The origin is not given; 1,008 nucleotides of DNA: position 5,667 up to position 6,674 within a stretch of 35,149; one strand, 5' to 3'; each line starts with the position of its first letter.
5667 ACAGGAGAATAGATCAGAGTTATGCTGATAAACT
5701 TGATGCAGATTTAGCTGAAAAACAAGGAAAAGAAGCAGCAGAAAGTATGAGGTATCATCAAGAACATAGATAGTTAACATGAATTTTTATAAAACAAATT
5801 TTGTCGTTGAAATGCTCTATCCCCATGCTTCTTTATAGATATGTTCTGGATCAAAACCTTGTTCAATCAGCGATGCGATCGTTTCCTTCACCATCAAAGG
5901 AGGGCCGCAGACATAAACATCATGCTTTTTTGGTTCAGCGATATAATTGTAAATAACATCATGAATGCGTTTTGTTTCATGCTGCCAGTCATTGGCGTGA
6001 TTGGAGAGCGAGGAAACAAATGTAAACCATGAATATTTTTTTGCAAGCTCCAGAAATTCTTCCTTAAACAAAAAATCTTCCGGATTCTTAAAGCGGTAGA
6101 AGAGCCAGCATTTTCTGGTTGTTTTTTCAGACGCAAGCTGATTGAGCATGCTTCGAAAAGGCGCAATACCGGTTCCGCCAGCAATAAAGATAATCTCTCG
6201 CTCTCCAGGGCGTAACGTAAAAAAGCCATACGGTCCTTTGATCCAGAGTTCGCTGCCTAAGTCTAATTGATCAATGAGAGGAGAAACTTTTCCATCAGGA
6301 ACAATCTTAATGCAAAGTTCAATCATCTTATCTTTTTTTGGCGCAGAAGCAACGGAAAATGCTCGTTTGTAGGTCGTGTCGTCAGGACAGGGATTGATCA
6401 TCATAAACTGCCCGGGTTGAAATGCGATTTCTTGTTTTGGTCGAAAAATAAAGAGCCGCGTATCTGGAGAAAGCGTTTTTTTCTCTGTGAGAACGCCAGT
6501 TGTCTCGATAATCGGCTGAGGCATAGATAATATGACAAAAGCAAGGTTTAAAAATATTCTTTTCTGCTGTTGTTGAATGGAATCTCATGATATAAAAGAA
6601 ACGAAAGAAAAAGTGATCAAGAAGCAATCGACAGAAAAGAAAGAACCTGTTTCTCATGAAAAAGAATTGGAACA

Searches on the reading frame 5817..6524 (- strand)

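Call 5: search_protein_families(library=pfam, proteins=[window:5817-6524:-], max_evalue=0.001)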
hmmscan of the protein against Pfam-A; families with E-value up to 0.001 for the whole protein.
window:5817-6524:- (235 aa): 4 families
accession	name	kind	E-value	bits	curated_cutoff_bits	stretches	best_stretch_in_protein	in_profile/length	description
PF00175.26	NAD_binding_1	-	7.6e-27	94.6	22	1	113-214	1-106/109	Oxidoreductase NAD-binding domain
PF00970.30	FAD_binding_6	-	9.5e-18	64.8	21.1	1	11-102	3-97/99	Oxidoreductase FAD-binding domain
PF08030.17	NAD_binding_6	-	0.00016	22.2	22.2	0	110-155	3-53/156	Ferric reductase NAD binding domain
PF08022.18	FAD_binding_8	-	0.00047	20.7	22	0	26-74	21-70/109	FAD-binding domain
